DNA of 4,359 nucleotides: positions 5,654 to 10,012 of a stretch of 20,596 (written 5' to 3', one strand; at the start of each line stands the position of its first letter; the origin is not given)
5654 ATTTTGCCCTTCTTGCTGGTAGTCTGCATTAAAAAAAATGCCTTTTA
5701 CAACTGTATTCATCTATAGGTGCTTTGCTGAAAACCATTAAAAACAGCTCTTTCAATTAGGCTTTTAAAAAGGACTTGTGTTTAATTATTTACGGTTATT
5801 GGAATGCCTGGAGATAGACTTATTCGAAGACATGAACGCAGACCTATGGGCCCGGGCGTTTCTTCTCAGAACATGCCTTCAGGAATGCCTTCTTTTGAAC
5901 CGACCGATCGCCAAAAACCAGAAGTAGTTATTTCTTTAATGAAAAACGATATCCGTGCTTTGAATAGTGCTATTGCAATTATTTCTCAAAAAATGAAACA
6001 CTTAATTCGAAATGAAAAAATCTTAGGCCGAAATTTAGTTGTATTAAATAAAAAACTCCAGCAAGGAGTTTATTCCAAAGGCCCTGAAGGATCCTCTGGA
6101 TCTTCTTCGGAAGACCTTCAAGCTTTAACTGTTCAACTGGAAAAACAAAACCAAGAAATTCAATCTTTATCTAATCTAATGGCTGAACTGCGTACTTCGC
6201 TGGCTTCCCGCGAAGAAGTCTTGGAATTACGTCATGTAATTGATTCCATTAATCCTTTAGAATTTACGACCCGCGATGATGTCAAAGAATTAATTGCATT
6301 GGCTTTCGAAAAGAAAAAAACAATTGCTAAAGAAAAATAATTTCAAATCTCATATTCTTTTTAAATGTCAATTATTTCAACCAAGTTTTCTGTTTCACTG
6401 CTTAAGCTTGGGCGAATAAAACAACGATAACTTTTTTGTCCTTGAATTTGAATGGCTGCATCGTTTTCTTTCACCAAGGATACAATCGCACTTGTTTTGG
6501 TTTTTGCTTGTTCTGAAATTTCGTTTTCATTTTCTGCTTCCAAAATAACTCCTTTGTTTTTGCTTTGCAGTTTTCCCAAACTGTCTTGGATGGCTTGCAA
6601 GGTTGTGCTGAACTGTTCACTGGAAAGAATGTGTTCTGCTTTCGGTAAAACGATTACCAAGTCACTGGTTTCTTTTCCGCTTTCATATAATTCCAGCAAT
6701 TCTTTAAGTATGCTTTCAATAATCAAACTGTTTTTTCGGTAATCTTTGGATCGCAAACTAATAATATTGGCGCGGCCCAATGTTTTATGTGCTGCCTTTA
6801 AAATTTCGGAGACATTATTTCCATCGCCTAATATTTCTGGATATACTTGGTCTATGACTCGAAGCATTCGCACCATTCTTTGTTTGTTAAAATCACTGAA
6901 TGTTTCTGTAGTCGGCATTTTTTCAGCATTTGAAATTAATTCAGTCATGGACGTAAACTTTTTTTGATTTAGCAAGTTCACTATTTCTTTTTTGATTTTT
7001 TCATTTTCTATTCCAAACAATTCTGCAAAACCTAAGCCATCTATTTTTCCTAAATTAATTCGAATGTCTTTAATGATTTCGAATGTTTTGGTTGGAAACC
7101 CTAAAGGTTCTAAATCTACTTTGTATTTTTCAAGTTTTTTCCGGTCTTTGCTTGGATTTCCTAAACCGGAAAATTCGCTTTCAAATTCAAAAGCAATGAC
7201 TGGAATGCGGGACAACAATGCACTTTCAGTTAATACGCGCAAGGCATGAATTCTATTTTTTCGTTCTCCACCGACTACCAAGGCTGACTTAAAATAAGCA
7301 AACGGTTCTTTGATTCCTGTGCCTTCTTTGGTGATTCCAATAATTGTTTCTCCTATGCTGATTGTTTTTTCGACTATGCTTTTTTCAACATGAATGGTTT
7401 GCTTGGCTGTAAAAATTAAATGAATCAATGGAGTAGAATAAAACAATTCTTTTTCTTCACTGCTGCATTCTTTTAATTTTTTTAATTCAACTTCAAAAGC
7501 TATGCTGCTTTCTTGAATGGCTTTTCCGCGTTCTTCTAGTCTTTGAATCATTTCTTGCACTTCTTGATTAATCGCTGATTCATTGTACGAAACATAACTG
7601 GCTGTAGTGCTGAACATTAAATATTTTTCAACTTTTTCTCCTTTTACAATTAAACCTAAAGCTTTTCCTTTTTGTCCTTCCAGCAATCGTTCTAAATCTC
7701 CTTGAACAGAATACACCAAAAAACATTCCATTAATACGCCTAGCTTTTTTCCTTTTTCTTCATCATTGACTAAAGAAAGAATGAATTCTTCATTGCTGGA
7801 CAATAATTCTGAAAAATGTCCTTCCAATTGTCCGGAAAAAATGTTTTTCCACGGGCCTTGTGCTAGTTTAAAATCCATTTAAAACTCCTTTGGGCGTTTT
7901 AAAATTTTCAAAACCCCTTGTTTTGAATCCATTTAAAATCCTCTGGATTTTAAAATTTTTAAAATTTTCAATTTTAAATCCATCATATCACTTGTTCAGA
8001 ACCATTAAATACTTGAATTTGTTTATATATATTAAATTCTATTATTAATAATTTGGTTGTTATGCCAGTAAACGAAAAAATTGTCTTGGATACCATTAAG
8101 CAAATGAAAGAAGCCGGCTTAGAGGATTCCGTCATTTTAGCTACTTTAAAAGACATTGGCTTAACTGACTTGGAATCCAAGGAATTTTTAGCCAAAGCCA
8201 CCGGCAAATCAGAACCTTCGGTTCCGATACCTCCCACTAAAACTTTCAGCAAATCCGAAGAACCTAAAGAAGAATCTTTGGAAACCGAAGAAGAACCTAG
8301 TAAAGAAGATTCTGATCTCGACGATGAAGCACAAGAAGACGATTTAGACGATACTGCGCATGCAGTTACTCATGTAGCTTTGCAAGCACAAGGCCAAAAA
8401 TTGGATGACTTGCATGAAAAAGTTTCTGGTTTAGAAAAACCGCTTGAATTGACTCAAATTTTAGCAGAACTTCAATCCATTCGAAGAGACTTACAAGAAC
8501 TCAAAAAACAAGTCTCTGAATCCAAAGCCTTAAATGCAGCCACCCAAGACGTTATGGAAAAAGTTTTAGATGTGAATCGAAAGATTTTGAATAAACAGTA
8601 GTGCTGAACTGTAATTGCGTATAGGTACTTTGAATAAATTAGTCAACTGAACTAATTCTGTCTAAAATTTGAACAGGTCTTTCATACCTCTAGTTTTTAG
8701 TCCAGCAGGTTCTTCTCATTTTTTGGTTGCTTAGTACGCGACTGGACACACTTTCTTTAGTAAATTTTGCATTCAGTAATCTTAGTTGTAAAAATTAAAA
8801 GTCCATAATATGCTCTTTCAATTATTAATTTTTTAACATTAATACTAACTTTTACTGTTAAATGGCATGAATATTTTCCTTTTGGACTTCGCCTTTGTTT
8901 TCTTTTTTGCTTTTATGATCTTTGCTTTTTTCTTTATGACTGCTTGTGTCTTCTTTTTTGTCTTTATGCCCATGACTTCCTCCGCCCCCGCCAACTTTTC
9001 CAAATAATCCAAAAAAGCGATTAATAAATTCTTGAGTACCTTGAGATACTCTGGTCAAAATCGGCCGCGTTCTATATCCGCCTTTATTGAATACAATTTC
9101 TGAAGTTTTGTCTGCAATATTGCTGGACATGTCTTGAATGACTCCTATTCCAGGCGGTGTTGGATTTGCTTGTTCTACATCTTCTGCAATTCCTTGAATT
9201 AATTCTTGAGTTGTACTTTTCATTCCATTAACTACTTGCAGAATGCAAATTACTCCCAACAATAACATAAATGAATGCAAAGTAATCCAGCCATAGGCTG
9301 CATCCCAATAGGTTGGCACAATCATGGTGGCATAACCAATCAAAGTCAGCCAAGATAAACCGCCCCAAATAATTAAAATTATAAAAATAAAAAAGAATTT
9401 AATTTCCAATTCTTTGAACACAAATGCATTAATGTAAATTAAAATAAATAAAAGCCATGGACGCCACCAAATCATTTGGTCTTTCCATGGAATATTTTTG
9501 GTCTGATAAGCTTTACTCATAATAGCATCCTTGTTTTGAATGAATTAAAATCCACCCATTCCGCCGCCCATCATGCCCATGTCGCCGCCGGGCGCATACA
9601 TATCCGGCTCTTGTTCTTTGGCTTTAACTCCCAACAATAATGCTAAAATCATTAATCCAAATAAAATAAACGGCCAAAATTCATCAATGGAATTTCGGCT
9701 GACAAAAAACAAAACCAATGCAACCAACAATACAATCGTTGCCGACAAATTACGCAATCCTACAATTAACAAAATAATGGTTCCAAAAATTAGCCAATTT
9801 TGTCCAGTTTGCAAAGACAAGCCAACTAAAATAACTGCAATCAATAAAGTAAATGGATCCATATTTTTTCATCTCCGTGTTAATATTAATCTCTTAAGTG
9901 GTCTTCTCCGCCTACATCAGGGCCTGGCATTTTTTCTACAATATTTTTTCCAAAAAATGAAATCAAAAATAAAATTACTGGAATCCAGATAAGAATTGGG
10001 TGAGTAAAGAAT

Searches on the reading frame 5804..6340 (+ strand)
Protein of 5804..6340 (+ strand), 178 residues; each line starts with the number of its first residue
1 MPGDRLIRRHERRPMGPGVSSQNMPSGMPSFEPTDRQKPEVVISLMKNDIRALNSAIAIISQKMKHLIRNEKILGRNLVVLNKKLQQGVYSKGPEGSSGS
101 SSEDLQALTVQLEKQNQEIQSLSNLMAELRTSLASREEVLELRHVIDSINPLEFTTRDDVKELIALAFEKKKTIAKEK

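Call 7: search_protein_families(library=pfam, proteins=[window:5804-6340:+], max_evalue=0.01)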
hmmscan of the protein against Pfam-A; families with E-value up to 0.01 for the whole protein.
window:5804-6340:+ (178 aa): 2 families
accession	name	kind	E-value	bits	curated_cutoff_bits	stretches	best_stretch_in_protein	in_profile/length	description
PF25541.1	TBCA_PH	-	0.0022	18.1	27.8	0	44-89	67-112/139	PH domain-containing proteins, TBCA domain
PF08614.16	ATG16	-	0.0037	17.9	33.7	0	102-141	108-147/200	Autophagy protein 16 (ATG16)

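Call 21: search_protein_families(library=phrogs, proteins=[window:5804-6340:+], max_evalue=0.1)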
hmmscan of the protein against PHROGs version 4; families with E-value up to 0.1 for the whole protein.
window:5804-6340:+ (178 aa): 1 family
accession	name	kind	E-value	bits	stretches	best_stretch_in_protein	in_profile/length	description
phrog_2658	-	other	0.093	14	0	99-134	90-125/126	hol-like chemotaxis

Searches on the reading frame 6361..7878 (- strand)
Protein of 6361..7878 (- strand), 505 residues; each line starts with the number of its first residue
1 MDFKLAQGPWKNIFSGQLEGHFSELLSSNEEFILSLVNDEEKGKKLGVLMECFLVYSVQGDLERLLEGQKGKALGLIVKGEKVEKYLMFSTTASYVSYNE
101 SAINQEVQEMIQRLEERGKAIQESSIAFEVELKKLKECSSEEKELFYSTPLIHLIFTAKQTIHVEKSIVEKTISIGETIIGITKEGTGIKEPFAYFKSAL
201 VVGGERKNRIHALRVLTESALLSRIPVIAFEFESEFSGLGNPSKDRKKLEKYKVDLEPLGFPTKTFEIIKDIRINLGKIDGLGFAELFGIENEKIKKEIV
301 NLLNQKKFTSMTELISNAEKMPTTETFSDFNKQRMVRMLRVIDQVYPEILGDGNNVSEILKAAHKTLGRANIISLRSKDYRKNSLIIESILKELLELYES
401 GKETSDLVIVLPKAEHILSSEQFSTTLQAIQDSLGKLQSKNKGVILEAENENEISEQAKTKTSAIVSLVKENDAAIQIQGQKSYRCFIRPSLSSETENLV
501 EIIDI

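Call 7: search_protein_families(library=pfam, proteins=[window:6361-7878:-], max_evalue=0.01)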
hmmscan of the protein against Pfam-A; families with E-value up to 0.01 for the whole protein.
window:6361-7878:- (505 aa): 0 families

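Call 18: search_protein_families(library=ncbifam, proteins=[window:6361-7878:-], max_evalue=0.1)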
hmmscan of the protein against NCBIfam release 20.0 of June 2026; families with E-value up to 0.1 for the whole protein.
window:6361-7878:- (505 aa): 1 family
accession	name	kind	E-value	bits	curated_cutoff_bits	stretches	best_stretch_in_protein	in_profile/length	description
NF010447.0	PRK13873.1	equivalog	0.063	11.2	1020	1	354-487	586-719/815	conjugal transfer protein TrbE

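Call 21: search_protein_families(library=phrogs, proteins=[window:6361-7878:-], max_evalue=0.1)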
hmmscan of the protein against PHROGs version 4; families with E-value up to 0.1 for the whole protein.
window:6361-7878:- (505 aa): 1 family
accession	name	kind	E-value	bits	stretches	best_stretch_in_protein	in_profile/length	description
phrog_27260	-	unknown function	0.091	13.6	0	172-225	49-100/160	-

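Call 51: search_solved_structures(query=A3, max_evalue=10, show_alignments=2)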
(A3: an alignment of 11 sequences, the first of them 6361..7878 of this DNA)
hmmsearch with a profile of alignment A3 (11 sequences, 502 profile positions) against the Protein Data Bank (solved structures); distinct sequences matched with E-value up to 10: 8.
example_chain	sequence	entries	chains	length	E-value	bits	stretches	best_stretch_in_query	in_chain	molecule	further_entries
4d2i_A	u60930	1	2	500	0.0022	19.8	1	369-474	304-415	HERA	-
8ziq_M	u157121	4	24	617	0.043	15.6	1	358-472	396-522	HerA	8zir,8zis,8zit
7f6d_B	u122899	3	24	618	0.052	15.3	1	373-478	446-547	HerA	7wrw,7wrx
8xau_A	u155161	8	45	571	0.056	15.2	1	400-472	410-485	ATP-binding protein | HerA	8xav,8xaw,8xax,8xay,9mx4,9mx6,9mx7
9k6o_A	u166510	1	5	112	0.069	14.9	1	284-327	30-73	C5-Zn1-HEHE-1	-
11kk_A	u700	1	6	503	0.12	14.1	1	357-466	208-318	HerA like helicase YjgR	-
8j4u_M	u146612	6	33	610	0.89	11.3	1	373-470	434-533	Nucleoside triphosphate hydrolase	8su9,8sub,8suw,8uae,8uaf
3gb0_A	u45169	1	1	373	0.9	11.2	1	275-390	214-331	Peptidase T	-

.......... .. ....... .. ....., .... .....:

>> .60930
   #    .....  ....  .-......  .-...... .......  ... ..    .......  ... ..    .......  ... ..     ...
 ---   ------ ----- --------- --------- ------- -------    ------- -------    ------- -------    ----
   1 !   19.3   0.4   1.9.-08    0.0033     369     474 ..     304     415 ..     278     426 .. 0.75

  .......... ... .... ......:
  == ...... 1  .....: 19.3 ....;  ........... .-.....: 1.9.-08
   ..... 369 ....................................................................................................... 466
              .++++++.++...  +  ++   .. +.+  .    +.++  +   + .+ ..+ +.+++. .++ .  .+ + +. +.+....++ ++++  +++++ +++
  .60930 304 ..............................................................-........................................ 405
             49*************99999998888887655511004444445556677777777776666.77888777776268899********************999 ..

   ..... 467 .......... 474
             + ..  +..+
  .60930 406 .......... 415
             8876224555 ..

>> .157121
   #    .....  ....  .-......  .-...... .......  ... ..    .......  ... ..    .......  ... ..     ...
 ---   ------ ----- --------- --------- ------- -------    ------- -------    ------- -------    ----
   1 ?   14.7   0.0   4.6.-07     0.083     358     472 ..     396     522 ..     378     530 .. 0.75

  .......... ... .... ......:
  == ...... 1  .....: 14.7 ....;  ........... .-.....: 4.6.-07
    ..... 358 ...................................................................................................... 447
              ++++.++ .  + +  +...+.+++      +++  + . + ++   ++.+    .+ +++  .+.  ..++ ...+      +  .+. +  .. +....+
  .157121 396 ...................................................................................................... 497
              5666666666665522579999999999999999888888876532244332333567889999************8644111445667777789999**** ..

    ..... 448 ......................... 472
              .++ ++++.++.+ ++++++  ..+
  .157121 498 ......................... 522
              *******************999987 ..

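Call 52: search_protein_families(library=pfam, alignment_id=A3, max_evalue=1)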
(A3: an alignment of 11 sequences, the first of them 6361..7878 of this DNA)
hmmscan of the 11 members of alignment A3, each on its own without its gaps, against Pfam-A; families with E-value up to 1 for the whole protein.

A. member 1, window:6361-7878:- (505 aa): 2 families
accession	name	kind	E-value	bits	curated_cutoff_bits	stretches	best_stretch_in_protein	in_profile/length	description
PF16034.10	JAKMIP_CC3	-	0.018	15.1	30.2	1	412-485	68-140/200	JAKMIP CC3 domain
PF00435.27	Spectrin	-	0.11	13.4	29.9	0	403-459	9-65/105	Spectrin repeat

B. families by the number of members that match (of 11 scanned): 6 families
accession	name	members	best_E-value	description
PF01935.23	DUF87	2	0.0002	Helicase HerA, central domain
PF16034.10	JAKMIP_CC3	1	0.018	JAKMIP CC3 domain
PF20703.3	nSTAND1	1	0.021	Novel STAND NTPase 1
PF05707.18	Zot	1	0.088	Zonular occludens toxin (Zot)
PF00435.27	Spectrin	1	0.11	Spectrin repeat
PF10511.15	Cementoin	1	0.97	Trappin protein transglutaminase binding domain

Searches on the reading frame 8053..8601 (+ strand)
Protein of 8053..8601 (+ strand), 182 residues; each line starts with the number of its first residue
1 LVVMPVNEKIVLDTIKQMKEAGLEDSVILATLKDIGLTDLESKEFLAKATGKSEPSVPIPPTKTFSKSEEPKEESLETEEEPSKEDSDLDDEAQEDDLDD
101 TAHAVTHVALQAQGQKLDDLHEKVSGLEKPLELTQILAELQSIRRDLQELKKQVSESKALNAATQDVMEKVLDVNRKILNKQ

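Call 7: search_protein_families(library=pfam, proteins=[window:8053-8601:+], max_evalue=0.01)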
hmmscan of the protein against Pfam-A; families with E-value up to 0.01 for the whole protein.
window:8053-8601:+ (182 aa): 1 family
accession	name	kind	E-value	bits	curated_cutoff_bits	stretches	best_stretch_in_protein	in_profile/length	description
PF20379.3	DUF6674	-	0.0013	18.8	28.5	1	110-177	17-81/251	Family of unknown function (DUF6674)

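Call 21: search_protein_families(library=phrogs, proteins=[window:8053-8601:+], max_evalue=0.1)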
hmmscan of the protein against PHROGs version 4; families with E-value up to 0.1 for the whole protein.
window:8053-8601:+ (182 aa): 2 families
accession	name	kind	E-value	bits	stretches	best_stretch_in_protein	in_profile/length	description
phrog_4618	-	tail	0.038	13.7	1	22-163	139-236/413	tail collar fiber protein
phrog_4708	-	head and packaging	0.052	14.3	1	71-170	46-135/245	head scaffolding protein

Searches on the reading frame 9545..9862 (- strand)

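Call 7: search_protein_families(library=pfam, proteins=[window:9545-9862:-], max_evalue=0.01)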
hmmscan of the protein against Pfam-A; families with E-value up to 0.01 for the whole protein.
window:9545-9862:- (105 aa): 0 families

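Call 18: search_protein_families(library=ncbifam, proteins=[window:9545-9862:-], max_evalue=0.1)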
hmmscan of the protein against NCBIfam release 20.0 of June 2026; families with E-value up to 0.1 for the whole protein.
window:9545-9862:- (105 aa): 1 family
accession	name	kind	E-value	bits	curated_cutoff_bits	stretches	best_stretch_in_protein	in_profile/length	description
TIGR00203.1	cydB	equivalog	0.069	12.4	117.3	1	2-59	166-226/378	cytochrome d ubiquinol oxidase subunit II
